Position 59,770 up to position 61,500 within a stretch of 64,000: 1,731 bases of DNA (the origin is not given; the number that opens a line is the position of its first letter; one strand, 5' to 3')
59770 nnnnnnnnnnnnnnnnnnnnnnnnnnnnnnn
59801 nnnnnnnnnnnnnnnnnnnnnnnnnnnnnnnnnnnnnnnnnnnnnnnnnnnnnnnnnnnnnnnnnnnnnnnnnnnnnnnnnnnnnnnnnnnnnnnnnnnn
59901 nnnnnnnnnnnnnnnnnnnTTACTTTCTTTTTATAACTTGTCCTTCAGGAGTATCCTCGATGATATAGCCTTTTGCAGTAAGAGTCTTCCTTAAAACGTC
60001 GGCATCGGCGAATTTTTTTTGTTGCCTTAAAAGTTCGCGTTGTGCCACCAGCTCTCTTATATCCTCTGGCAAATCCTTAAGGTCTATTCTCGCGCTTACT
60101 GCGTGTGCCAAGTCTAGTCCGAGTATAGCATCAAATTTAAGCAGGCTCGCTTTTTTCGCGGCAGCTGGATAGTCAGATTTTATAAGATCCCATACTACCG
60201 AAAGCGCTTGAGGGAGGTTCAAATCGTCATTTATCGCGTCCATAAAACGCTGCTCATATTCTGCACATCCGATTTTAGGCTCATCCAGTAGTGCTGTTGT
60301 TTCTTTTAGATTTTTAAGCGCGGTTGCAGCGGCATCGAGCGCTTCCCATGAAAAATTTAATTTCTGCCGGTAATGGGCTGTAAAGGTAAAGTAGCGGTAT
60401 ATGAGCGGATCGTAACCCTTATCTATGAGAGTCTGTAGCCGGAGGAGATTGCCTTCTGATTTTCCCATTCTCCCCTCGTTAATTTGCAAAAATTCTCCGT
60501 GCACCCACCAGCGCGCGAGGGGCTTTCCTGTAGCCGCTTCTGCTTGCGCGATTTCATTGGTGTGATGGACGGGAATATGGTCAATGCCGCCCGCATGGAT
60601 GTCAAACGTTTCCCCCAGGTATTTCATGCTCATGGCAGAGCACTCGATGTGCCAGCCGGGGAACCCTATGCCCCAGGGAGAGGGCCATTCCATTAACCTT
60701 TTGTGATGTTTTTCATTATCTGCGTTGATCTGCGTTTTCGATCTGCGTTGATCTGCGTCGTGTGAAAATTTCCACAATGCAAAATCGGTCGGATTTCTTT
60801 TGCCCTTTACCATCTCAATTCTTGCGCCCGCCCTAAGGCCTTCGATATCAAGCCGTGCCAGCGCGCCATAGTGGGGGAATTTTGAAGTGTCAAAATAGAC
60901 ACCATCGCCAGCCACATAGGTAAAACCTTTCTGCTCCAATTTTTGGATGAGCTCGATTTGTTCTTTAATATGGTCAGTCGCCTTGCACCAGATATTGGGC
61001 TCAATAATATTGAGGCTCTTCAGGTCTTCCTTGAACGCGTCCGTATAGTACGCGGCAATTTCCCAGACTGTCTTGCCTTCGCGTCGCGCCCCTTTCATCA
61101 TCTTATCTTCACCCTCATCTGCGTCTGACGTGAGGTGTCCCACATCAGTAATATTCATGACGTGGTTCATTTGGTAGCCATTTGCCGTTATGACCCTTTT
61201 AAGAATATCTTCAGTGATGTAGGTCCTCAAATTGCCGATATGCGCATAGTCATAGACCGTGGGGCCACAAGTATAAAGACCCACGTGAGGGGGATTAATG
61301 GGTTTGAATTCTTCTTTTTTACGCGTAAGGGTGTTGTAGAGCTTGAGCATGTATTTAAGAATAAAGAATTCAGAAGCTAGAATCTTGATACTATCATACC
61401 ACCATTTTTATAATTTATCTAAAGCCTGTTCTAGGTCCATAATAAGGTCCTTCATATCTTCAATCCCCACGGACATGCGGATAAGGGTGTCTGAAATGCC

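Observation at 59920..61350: cysS carries an in-frame tandem copy of the palindrome that builds the rsmH-ftsL spacer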

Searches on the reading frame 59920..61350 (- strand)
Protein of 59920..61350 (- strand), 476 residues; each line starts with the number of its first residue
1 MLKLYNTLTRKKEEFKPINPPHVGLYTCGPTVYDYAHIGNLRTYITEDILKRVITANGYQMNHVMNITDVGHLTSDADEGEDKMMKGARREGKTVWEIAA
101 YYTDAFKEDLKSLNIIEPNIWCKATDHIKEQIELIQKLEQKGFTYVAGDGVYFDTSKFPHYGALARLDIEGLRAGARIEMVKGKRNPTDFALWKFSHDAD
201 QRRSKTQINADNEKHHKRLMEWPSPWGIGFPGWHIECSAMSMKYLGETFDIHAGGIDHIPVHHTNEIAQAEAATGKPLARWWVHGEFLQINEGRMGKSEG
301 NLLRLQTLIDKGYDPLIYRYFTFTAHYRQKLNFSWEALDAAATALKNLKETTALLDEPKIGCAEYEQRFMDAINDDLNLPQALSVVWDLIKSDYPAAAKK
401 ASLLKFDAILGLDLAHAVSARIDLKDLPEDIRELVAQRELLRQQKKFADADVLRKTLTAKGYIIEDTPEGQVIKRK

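Call 7: find_homologous_proteins(query=window:59920-61350:-, max_evalue=1e-30)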
Query window:59920-61350:- (476 aa): 8000 proteins with E <= 1e-30 among 8000 candidates; the best 120 are listed.
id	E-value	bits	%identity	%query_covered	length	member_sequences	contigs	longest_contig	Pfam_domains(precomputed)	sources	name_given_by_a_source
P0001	0.0e+0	1108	100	100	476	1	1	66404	PF09334.18,PF01406.26,PF23493.2,PF09190.18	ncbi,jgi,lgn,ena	ncbi:MAG: cysteine--tRNA ligase [Patescibacteria group bacterium]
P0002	1.4e-289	978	89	100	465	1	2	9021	PF09334.18,PF01406.26,PF23493.2,PF09190.18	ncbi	-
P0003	2.0e-285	965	82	100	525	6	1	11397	PF09334.18,PF01406.26,PF23493.2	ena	-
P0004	2.3e-262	889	78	100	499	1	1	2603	PF09334.18,PF01406.26,PF23493.2,PF09190.18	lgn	-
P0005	8.1e-249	844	73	100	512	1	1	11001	PF09334.18,PF01406.26,PF23493.2,PF09190.18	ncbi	ncbi:MAG: cysteine--tRNA ligase [Patescibacteria group bacterium]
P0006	1.8e-212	724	68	99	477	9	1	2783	PF09334.18,PF01406.26,PF23493.2,PF09190.18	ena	-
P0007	4.0e-203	693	64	100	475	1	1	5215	PF09334.18,PF01406.26,PF23493.2,PF09190.18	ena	-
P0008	1.5e-197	675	62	100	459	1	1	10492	PF09334.18,PF01406.26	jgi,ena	-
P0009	7.3e-196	669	62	99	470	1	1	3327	PF09334.18,PF01406.26,PF23493.2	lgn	-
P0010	1.3e-195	669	63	99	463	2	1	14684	PF09334.18,PF01406.26,PF23493.2,PF01921.25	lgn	-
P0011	3.5e-195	667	62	99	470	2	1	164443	PF09334.18,PF01406.26,PF23493.2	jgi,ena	-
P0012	2.9e-194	664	63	99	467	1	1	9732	PF09334.18,PF01406.26,PF23493.2,PF09190.18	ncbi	-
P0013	7.2e-194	663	61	99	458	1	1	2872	PF09334.18,PF01406.26,PF23493.2,PF01921.25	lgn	-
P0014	2.3e-193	661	63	100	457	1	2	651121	PF09334.18,PF01406.26,PF09190.18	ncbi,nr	ncbi:MAG: cysteine--tRNA ligase [Patescibacteria group bacterium]|nr:cysteine--tRNA ligase [Patescib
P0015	2.5e-193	661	61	100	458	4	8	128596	PF09334.18,PF01406.26,PF23493.2,PF09190.18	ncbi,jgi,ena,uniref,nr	ncbi:MAG: cysteine--tRNA ligase [Candidatus Kerfeldbacteria bacterium RIFCSPLOWO2_01_FULL_48_11]|uni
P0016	1.3e-192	659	62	100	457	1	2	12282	PF09334.18,PF01406.26,PF23493.2,PF09190.18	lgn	-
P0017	1.4e-192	659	60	100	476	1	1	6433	PF09334.18,PF01406.26,PF23493.2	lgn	-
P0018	3.7e-192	657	62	100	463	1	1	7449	PF09334.18,PF01406.26,PF23493.2,PF01921.25,PF09190.18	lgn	-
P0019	8.0e-192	656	61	100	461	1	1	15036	PF09334.18,PF01406.26,PF23493.2,PF09190.18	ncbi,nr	ncbi:MAG: cysteine--tRNA ligase [Candidatus Veblenbacteria bacterium]|nr:cysteine--tRNA ligase [Cand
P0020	8.7e-192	656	63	99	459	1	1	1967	PF09334.18,PF01406.26,PF23493.2,PF09190.18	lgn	-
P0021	1.2e-191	655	60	100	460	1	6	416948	PF09334.18,PF01406.26,PF23493.2,PF09190.18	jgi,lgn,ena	jgi:cysteinyl-tRNA synthetase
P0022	1.4e-191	655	61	99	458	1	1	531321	PF09334.18,PF01406.26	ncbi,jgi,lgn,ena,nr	ncbi:cysteine--tRNA ligase [Patescibacteria group bacterium]|nr:cysteine--tRNA ligase [Patescibacter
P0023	1.7e-191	655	61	100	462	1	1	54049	PF09334.18,PF01406.26,PF23493.2,PF09190.18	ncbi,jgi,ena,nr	ncbi:cysteine--tRNA ligase [Patescibacteria group bacterium]|nr:cysteine--tRNA ligase [Patescibacter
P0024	1.7e-191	655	62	98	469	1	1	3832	PF09334.18,PF01406.26,PF23493.2,PF01921.25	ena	-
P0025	2.3e-191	655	61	100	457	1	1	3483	PF09334.18,PF01406.26,PF23493.2,PF01921.25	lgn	-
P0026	2.5e-191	654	62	100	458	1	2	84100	PF09334.18,PF01406.26,PF09190.18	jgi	-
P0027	3.6e-191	654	61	100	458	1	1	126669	PF09334.18,PF01406.26,PF23493.2,PF09190.18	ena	-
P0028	3.9e-191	654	62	100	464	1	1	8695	PF09334.18,PF01406.26,PF09190.18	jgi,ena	-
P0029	7.5e-191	653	61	100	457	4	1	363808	PF09334.18,PF01406.26,PF23493.2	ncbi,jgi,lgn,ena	ncbi:MAG: cysteine--tRNA ligase [Patescibacteria group bacterium]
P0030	7.8e-191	653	62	100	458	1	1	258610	PF09334.18,PF01406.26,PF23493.2,PF01921.25,PF09190.18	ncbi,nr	ncbi:MAG: cysteine--tRNA ligase [Patescibacteria group bacterium]|nr:cysteine--tRNA ligase [Patescib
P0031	1.4e-190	652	62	100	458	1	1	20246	PF09334.18,PF01406.26,PF23493.2,PF09190.18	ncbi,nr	ncbi:MAG: cysteine--tRNA ligase [Patescibacteria group bacterium]|nr:cysteine--tRNA ligase [Patescib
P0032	2.6e-190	651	61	100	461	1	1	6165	PF09334.18,PF01406.26,PF23493.2,PF09190.18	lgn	-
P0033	3.3e-190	651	61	99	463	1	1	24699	PF09334.18,PF01406.26,PF23493.2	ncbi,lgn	-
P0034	3.4e-190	651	61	100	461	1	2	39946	PF09334.18,PF01406.26,PF23493.2,PF09190.18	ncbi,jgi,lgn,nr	ncbi:MAG: cysteine--tRNA ligase [Parcubacteria group bacterium]|nr:cysteine--tRNA ligase [Parcubacte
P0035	5.1e-190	650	62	100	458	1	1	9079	PF09334.18,PF01406.26,PF09190.18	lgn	-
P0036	1.2e-189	649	63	100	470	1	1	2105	PF09334.18,PF01406.26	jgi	-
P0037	1.4e-189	649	61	100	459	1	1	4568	PF09334.18,PF01406.26,PF09190.18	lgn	-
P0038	1.7e-189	648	62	100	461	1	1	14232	PF09334.18,PF01406.26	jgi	jgi:cysteinyl-tRNA synthetase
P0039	1.9e-189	648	61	100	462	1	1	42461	PF09334.18,PF01406.26,PF23493.2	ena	-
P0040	4.3e-189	647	60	99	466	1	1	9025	PF09334.18,PF01406.26,PF23493.2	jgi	jgi:cysteinyl-tRNA synthetase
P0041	5.6e-189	647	61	100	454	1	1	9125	PF09334.18,PF01406.26,PF23493.2,PF09190.18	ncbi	ncbi:MAG: cysteine--tRNA ligase [Parcubacteria group bacterium]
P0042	6.2e-189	647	61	100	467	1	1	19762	PF09334.18,PF01406.26,PF23493.2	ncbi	-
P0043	6.6e-189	646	61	99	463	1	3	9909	PF09334.18,PF01406.26,PF09190.18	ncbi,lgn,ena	-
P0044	8.2e-189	646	60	99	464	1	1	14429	PF09334.18,PF01406.26,PF01921.25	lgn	-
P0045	1.1e-188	646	61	100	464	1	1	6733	PF09334.18,PF01406.26,PF23493.2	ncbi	-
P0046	1.2e-188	646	61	100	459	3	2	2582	PF09334.18,PF01406.26,PF23493.2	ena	-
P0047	1.5e-188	645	61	100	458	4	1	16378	PF09334.18,PF01406.26,PF23493.2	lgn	-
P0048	1.7e-188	645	61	100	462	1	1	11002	PF09334.18,PF01406.26,PF23493.2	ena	-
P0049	2.4e-188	645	61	100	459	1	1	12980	PF09334.18,PF01406.26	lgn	-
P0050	2.6e-188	644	60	99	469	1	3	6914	PF09334.18,PF01406.26,PF23493.2,PF01921.25,PF09190.18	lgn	-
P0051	2.6e-188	644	60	99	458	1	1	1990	PF09334.18,PF01406.26,PF23493.2,PF01921.25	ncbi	-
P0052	3.6e-188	644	60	100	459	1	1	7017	PF09334.18,PF01406.26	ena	-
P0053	3.9e-188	644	59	100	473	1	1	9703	PF09334.18,PF01406.26,PF23493.2,PF01921.25,PF00133.29,PF09190.18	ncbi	ncbi:MAG: cysteine--tRNA ligase [Parcubacteria group bacterium]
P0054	4.8e-188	644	62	99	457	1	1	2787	PF09334.18,PF01406.26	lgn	-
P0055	6.8e-188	643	62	100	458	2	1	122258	PF09334.18,PF01406.26,PF23493.2,PF01921.25,PF09190.18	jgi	-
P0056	7.7e-188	643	60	100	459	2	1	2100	PF09334.18,PF01406.26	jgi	jgi:cysteinyl-tRNA synthetase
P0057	7.7e-188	643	60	100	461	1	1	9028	PF09334.18,PF01406.26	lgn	-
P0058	8.7e-188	643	61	100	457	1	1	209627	PF09334.18,PF01406.26,PF23493.2,PF09190.18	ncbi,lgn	-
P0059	1.1e-187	642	60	99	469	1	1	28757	PF09334.18,PF01406.26,PF23493.2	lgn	-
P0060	1.1e-187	642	62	100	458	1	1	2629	PF09334.18,PF01406.26,PF23493.2,PF09190.18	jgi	-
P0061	1.4e-187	642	59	100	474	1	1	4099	PF09334.18,PF01406.26,PF01921.25,PF00133.29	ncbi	-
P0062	1.9e-187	642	60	100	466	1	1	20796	PF09334.18,PF01406.26,PF23493.2,PF00133.29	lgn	-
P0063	1.9e-187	642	58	100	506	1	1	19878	PF09334.18,PF01406.26,PF23493.2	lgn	-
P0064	2.0e-187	642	60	100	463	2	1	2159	PF09334.18,PF01406.26,PF23493.2,PF09190.18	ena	-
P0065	2.2e-187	641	60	100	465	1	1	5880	PF09334.18,PF01406.26,PF23493.2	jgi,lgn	jgi:cysteinyl-tRNA synthetase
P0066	2.5e-187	641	61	100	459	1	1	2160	PF09334.18,PF01406.26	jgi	-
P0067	3.1e-187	641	61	100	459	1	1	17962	PF09334.18,PF01406.26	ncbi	ncbi:MAG: cysteine--tRNA ligase [Patescibacteria group bacterium]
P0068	3.1e-187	641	61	99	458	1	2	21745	PF09334.18,PF01406.26,PF09190.18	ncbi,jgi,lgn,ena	-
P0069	3.2e-187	641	59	100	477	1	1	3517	PF09334.18,PF01406.26,PF23493.2,PF01921.25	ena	-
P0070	3.8e-187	641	60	100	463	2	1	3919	PF09334.18,PF01406.26,PF23493.2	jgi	jgi:cysteinyl-tRNA synthetase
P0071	4.2e-187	640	61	100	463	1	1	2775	PF09334.18,PF01406.26,PF23493.2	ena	-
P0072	4.9e-187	640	60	100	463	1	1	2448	PF09334.18,PF01406.26,PF23493.2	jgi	jgi:cysteinyl-tRNA synthetase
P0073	5.6e-187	640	59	100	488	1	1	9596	PF09334.18,PF01406.26,PF00133.29,PF09190.18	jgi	jgi:cysteinyl-tRNA synthetase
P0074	8.4e-187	640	61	100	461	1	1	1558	PF09334.18,PF01406.26,PF23493.2,PF09190.18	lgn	-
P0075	9.7e-187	639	60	99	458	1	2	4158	PF09334.18,PF01406.26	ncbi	-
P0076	1.0e-186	639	60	100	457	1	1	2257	PF09334.18,PF01406.26,PF23493.2,PF09190.18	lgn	-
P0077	1.2e-186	639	58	100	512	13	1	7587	PF09334.18,PF01406.26,PF23493.2,PF01921.25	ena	-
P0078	1.3e-186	639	59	100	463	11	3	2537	PF09334.18,PF01406.26,PF23493.2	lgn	-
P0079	1.4e-186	639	63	95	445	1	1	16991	PF09334.18,PF01406.26,PF23493.2,PF01921.25,PF09190.18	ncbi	-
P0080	1.9e-186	638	61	95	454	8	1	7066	PF09334.18,PF01406.26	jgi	-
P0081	2.0e-186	638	60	100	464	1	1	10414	PF09334.18,PF01406.26,PF23493.2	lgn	-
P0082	2.0e-186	638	60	99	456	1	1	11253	PF09334.18,PF01406.26,PF23493.2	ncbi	-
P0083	2.2e-186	638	60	100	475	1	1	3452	PF09334.18,PF01406.26,PF23493.2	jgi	jgi:cysteinyl-tRNA synthetase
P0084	2.3e-186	638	61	100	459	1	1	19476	PF09334.18,PF01406.26,PF23493.2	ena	-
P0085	2.3e-186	638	60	100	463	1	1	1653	PF09334.18,PF01406.26,PF23493.2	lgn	-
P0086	3.1e-186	638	60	98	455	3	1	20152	PF09334.18,PF01406.26,PF01921.25,PF09190.18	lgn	-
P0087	3.3e-186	638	61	100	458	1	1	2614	PF09334.18,PF01406.26,PF23493.2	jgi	-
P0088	3.5e-186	637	60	100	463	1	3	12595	PF09334.18,PF01406.26,PF23493.2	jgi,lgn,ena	-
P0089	3.7e-186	637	60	100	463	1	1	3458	PF09334.18,PF01406.26,PF23493.2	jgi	jgi:cysteinyl-tRNA synthetase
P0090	4.0e-186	637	60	100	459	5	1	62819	PF09334.18,PF01406.26,PF23493.2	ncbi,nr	ncbi:MAG: cysteine--tRNA ligase [Chloroflexi bacterium]|nr:cysteine--tRNA ligase [Chloroflexota bact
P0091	4.0e-186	637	60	99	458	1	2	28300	PF09334.18,PF01406.26,PF23493.2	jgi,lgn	jgi:cysteinyl-tRNA synthetase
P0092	4.6e-186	637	60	100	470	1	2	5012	PF09334.18,PF01406.26,PF23493.2,PF01921.25,PF00133.29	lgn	-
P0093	4.6e-186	637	59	100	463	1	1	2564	PF09334.18,PF01406.26,PF23493.2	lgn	-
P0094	4.8e-186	637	59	100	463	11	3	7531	PF09334.18,PF01406.26,PF23493.2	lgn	-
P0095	5.1e-186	637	60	100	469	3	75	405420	PF09334.18,PF01406.26,PF23493.2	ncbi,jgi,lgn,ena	jgi:cysteinyl-tRNA synthetase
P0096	5.2e-186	637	61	100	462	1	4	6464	PF09334.18,PF01406.26,PF23493.2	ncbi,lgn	-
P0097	5.2e-186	637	60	100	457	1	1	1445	PF09334.18,PF01406.26,PF23493.2,PF09190.18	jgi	jgi:cysteinyl-tRNA synthetase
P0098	5.3e-186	637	60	100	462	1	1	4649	PF09334.18,PF01406.26,PF23493.2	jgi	jgi:cysteinyl-tRNA synthetase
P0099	5.3e-186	637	60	100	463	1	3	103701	PF09334.18,PF01406.26,PF23493.2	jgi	jgi:cysteinyl-tRNA synthetase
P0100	5.3e-186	637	60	100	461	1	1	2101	PF09334.18,PF01406.26,PF23493.2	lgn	-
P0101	6.7e-186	637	60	100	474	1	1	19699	PF09334.18,PF01406.26,PF23493.2,PF09190.18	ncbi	-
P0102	8.7e-186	636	58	100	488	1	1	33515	PF09334.18,PF01406.26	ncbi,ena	-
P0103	8.9e-186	636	60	100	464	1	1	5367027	PF09334.18,PF01406.26,PF23493.2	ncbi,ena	-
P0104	9.1e-186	636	60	100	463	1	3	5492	PF09334.18,PF01406.26,PF23493.2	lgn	-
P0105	1.0e-185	636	60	100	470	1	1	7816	PF09334.18,PF01406.26,PF23493.2,PF01921.25,PF00133.29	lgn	-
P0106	1.0e-185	636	60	100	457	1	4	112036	PF09334.18,PF01406.26,PF23493.2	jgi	jgi:cysteinyl-tRNA synthetase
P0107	1.1e-185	636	60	99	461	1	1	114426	PF09334.18,PF01406.26,PF23493.2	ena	-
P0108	1.1e-185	636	59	99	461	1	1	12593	PF09334.18,PF01406.26,PF23493.2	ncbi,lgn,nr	ncbi:MAG: cysteine--tRNA ligase [Patescibacteria group bacterium]|nr:cysteine--tRNA ligase [Patescib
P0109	1.6e-185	635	60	100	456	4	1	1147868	PF09334.18,PF01406.26,PF09190.18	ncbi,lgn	ncbi:MAG: cysteine--tRNA ligase [Patescibacteria group bacterium]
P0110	1.7e-185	635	61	100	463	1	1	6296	PF09334.18,PF01406.26,PF23493.2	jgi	jgi:cysteinyl-tRNA synthetase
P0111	2.3e-185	635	60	100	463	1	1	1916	PF09334.18,PF01406.26,PF23493.2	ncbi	-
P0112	2.3e-185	635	58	99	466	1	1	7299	PF09334.18,PF01406.26,PF23493.2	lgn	-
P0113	2.5e-185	635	60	99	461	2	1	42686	PF09334.18,PF01406.26,PF23493.2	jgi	jgi:cysteinyl-tRNA synthetase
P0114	2.8e-185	634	61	100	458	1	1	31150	PF09334.18,PF01406.26,PF23493.2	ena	-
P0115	3.1e-185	634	60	100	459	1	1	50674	PF09334.18,PF01406.26,PF23493.2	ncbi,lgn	-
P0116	3.3e-185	634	59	100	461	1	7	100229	PF09334.18,PF01406.26,PF23493.2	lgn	-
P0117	3.6e-185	634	61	99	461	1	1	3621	PF09334.18,PF01406.26,PF23493.2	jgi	jgi:cysteinyl-tRNA synthetase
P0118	3.8e-185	634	60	100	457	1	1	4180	PF09334.18,PF01406.26,PF23493.2,PF09190.18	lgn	-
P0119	3.9e-185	634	60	99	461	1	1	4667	PF09334.18,PF01406.26,PF23493.2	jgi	-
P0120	3.9e-185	634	60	100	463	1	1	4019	PF09334.18,PF01406.26,PF23493.2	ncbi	-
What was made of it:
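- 59920..61350 (-): cysS, cysteinyl-tRNA synthetase, 476 aa. The catalytic and zinc-binding residues are intact. It is 100% identical to a protein held by NCBI, JGI, Logan and ENA, with PF01406, PF09190 and PF23493 (call 7).
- On Cysteinyl-tRNA synthetase (class I aaRS): Precomputed Pfam domains are in call 7.
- The identical 476-aa protein is recorded from four sources: NCBI, JGI, Logan and ENA (call 7).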

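Call 11: find_encoding_contigs(protein=P0003, flank=6000, max_places=3)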
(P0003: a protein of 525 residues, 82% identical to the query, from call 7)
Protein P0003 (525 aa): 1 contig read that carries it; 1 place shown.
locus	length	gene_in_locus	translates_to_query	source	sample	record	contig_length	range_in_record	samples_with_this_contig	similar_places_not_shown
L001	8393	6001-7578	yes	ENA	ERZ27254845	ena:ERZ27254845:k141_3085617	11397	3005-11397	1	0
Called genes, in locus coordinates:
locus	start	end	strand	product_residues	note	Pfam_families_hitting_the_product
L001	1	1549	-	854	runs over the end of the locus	PF26449:DUF8128, PF01935:DUF87 (weak), PF02534:T4SS-DNA_transf (weak), PF10412:TrwB_AAD_bind, PF12696:TraG-D_C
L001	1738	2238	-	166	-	-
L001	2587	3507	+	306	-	PF01544:CorA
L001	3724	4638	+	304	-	PF00291:PALP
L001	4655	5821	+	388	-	PF01053:Cys_Met_Meta_PP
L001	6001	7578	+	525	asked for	PF01406:tRNA-synt_1e, PF09334:tRNA-synt_1g (weak), PF01406:tRNA-synt_1e, PF23493:CysS_C (faint)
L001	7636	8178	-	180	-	-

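Call 12: find_encoding_contigs(protein=P0002, flank=6000, max_places=3)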
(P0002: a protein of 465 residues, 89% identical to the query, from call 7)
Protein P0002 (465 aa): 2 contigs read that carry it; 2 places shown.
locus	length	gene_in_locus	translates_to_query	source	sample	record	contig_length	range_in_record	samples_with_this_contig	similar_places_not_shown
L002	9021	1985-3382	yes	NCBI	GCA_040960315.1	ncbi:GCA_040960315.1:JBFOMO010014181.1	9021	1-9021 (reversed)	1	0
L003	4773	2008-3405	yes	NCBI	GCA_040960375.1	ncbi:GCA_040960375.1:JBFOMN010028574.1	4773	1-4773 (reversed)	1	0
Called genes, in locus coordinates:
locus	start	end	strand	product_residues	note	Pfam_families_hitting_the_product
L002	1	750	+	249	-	?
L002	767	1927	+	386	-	PF01053:Cys_Met_Meta_PP, PF06838:Met_gamma_lyase (faint)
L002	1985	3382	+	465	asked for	PF01406:tRNA-synt_1e, PF09334:tRNA-synt_1g (weak), PF09190:DALR_2 (faint), PF23493:CysS_C (weak)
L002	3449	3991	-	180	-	-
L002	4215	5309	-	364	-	PF00226:DnaJ, PF01556:DnaJ_C, PF00684:DnaJ_CXXCXGXG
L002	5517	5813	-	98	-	PF11950:DUF3467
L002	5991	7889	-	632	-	PF00012:HSP70, PF06723:MreB_Mbl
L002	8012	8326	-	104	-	-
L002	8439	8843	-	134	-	PF27746:Small_heat_shock_put (weak), PF00011:HSP20, PF17886:ArsA_HSP20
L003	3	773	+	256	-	?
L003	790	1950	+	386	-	PF01053:Cys_Met_Meta_PP, PF06838:Met_gamma_lyase (faint)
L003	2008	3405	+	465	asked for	PF01406:tRNA-synt_1e, PF09334:tRNA-synt_1g (weak), PF09190:DALR_2 (faint), PF23493:CysS_C (weak)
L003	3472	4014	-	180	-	-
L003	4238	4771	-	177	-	?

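Call 13: find_encoding_contigs(protein=P0004, flank=6000, max_places=2)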
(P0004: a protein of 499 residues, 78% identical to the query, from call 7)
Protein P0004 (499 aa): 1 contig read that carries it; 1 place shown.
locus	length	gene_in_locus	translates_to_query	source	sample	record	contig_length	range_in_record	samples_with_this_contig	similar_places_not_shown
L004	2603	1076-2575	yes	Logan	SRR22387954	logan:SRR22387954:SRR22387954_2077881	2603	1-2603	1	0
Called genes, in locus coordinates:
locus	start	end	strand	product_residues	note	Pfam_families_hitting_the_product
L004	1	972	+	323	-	?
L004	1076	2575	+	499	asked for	PF01406:tRNA-synt_1e, PF09334:tRNA-synt_1g (weak), PF01406:tRNA-synt_1e, PF09190:DALR_2 (weak), PF23493:CysS_C (weak)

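Call 14: find_encoding_contigs(protein=P0005, flank=6000, max_places=2)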
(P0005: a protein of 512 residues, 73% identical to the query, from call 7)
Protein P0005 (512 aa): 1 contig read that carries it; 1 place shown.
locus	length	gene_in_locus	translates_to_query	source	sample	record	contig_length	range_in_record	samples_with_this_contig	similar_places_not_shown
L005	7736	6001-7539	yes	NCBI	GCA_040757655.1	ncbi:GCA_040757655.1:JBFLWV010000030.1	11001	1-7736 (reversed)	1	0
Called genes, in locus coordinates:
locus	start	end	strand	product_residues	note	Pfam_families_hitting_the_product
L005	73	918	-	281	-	-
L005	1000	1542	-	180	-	PF05175:MTS (weak), PF13649:Methyltransf_25 (weak)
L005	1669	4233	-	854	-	PF26449:DUF8128, PF01935:DUF87 (weak), PF02534:T4SS-DNA_transf, PF10412:TrwB_AAD_bind, PF12696:TraG-D_C (weak)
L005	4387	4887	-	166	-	-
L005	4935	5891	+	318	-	PF01544:CorA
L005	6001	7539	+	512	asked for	PF01406:tRNA-synt_1e, PF09334:tRNA-synt_1g (faint), PF01406:tRNA-synt_1e, PF09190:DALR_2 (faint), PF23493:CysS_C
